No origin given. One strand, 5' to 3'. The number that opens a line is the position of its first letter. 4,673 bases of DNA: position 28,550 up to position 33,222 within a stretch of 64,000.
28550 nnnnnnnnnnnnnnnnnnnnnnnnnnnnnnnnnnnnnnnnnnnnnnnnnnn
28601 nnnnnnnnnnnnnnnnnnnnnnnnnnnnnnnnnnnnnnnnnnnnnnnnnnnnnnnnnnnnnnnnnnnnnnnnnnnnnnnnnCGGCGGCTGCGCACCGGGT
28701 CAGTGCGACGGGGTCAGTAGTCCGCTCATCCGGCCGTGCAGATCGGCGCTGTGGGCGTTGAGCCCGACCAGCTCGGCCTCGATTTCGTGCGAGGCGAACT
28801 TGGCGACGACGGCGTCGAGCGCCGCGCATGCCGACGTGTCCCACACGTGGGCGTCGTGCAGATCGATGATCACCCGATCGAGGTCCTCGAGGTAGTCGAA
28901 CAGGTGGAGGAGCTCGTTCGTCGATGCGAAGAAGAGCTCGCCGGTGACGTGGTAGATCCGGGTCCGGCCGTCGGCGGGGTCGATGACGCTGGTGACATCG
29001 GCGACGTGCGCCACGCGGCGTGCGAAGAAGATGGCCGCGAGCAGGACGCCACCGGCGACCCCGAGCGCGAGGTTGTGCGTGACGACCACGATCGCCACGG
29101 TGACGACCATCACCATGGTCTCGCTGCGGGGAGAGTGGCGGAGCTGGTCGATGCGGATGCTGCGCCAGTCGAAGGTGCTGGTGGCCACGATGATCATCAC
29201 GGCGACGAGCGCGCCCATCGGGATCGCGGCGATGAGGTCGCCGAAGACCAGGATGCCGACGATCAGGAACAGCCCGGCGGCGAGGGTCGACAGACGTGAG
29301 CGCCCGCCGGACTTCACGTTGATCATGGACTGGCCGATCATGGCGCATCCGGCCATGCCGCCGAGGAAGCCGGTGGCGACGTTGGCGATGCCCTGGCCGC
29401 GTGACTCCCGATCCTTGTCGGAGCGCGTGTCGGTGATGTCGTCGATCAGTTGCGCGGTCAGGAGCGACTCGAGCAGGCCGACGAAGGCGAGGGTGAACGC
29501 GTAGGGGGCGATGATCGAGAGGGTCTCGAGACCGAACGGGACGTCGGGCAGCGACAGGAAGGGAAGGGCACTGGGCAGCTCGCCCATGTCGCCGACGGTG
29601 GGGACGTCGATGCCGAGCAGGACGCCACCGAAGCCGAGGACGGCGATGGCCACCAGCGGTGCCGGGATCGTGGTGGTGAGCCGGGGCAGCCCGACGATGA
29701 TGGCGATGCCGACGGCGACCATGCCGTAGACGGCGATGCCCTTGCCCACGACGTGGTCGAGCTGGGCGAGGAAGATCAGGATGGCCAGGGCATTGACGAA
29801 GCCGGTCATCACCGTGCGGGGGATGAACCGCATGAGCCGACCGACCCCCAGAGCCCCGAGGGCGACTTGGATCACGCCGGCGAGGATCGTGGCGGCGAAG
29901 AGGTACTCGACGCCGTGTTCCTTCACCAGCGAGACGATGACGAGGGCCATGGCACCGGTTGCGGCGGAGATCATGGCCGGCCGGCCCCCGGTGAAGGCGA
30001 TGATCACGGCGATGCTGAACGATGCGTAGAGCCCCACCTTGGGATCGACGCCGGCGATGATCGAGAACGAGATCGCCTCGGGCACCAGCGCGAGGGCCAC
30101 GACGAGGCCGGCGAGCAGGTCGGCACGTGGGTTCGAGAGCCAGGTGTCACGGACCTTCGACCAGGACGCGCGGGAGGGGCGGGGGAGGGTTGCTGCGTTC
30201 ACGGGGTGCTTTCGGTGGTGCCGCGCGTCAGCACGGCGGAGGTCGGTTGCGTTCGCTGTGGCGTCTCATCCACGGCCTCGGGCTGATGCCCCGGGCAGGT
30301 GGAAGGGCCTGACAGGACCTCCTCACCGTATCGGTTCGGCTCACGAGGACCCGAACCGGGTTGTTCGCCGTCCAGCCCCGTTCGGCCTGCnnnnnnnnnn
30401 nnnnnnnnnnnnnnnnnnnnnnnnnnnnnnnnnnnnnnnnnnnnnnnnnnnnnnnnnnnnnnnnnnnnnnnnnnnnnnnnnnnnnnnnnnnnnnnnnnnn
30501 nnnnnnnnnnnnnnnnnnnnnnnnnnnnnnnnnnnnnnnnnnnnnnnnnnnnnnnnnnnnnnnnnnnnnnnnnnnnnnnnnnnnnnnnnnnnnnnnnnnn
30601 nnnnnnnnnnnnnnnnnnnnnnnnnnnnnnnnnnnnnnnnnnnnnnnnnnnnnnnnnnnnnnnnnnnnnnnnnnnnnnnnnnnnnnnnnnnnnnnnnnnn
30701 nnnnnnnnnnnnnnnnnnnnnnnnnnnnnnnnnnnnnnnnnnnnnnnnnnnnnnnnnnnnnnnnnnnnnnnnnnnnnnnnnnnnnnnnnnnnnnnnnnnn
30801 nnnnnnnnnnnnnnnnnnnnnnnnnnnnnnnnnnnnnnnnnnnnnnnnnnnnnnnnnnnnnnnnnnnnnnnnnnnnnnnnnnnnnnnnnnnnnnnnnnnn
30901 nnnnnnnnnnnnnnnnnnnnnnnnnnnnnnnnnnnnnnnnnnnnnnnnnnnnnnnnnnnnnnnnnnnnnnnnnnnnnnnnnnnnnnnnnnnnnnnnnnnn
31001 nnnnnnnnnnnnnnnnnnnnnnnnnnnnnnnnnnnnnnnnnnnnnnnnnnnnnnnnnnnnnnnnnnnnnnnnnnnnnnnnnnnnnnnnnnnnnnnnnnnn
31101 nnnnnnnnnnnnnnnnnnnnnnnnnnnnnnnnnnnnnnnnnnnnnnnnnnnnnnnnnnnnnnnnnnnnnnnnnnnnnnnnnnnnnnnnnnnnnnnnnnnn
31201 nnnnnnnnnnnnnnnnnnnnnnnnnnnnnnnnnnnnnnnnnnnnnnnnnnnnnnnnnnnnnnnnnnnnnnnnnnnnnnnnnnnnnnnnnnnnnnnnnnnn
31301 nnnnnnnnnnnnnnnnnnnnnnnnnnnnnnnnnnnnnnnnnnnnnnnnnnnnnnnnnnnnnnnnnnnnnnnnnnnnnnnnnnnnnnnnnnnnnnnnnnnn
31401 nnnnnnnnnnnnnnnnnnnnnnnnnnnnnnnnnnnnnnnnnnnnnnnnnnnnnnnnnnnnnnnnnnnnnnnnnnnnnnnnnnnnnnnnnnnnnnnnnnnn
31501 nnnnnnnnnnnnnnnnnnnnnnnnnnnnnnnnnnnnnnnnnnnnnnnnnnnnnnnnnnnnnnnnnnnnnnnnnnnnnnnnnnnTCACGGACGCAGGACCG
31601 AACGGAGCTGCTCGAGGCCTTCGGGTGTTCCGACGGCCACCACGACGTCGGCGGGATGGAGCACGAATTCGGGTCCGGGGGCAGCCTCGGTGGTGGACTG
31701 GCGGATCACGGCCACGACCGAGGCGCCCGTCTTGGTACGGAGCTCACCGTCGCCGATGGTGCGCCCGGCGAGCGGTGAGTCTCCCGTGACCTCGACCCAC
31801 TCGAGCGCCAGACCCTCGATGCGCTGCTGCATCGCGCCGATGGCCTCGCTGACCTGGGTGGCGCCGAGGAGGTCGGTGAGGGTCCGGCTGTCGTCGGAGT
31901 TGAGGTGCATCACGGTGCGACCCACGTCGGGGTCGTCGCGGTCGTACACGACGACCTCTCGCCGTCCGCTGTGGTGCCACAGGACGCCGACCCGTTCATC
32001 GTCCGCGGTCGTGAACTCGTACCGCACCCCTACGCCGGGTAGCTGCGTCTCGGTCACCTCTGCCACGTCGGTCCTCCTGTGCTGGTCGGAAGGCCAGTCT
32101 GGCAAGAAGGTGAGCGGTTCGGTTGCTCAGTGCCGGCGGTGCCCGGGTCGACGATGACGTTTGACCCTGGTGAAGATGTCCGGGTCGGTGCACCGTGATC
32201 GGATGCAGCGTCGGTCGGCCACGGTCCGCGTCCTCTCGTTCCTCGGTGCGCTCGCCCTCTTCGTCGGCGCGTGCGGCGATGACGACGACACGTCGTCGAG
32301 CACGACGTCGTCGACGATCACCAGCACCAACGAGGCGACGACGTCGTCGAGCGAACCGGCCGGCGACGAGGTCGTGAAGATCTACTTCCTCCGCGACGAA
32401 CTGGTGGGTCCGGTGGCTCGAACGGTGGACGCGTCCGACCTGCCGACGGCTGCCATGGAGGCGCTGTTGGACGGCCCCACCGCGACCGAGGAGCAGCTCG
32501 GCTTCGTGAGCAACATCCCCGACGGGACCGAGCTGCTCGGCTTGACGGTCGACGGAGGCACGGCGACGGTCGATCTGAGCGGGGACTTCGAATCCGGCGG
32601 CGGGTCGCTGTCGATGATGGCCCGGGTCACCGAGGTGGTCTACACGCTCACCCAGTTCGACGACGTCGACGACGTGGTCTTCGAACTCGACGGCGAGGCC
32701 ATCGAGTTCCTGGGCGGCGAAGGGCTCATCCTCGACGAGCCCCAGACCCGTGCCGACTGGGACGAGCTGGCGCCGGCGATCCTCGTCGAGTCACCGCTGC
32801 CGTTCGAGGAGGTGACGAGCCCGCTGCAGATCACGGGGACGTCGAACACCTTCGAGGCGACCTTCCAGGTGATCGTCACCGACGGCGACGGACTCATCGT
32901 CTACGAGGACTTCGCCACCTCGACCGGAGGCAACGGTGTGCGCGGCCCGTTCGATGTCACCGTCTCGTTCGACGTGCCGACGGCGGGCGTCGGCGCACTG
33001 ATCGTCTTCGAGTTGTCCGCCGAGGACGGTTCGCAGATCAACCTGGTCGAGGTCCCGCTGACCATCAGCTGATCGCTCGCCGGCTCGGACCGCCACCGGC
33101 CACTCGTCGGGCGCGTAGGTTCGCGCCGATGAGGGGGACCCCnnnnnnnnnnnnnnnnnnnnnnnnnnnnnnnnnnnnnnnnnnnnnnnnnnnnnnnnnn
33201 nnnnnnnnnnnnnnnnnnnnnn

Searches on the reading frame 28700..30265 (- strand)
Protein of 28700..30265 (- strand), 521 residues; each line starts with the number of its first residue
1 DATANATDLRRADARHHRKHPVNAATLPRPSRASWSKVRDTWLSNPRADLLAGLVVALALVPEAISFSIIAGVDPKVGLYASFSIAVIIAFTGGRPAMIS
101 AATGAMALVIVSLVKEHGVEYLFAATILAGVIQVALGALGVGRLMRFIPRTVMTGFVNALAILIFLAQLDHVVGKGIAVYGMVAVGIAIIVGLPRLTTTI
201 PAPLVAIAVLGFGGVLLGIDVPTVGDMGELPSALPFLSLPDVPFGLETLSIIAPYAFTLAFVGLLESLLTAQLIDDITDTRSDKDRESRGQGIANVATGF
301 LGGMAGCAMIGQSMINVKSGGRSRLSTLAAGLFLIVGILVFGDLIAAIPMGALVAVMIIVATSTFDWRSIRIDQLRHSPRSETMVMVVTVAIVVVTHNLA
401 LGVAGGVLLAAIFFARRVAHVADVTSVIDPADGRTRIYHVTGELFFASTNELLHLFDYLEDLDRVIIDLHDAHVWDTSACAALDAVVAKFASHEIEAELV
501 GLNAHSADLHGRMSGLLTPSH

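Call 43: search_protein_families(library=pfam, proteins=[window:28700-30265:-])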
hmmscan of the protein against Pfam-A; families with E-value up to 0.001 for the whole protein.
window:28700-30265:- (521 aa): 3 families
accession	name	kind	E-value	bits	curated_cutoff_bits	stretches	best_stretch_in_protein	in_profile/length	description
PF00916.26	Sulfate_transp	-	1.6e-54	185.6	23.2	2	197-389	190-380/380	Sulfate permease family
PF01740.26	STAS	-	7.7e-09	35.7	22.6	1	433-507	8-85/106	STAS domain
PF16983.11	MFS_MOT1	-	0.00019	22.2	30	1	291-362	36-109/111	Molybdate transporter of MFS superfamily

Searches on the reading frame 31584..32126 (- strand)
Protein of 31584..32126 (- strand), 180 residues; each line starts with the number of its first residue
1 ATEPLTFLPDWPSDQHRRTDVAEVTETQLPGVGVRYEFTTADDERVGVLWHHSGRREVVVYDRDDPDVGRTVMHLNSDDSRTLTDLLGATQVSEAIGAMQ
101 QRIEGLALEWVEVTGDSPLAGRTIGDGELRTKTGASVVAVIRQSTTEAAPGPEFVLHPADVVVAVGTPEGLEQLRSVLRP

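Call 43: search_protein_families(library=pfam, proteins=[window:31584-32126:-])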
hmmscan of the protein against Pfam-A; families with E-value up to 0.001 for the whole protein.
window:31584-32126:- (180 aa): 1 family
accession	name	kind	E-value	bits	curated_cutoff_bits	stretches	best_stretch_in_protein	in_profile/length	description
PF02080.26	TrkA_C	-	3.7e-16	59.2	27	1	108-178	1-70/71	TrkA-C domain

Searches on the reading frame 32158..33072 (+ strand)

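Call 43: search_protein_families(library=pfam, proteins=[window:32158-33072:+])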
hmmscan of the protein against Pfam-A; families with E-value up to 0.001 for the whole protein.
window:32158-33072:+ (304 aa): 2 families
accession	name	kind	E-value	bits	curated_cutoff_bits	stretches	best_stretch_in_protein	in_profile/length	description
PF10646.14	Germane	-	3.9e-23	82.7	23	1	75-182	2-116/117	Sporulation and spore germination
PF10648.15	Gmad2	-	1.8e-22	79.9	25.7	1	208-292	2-86/86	Immunoglobulin-like domain of bacterial spore germination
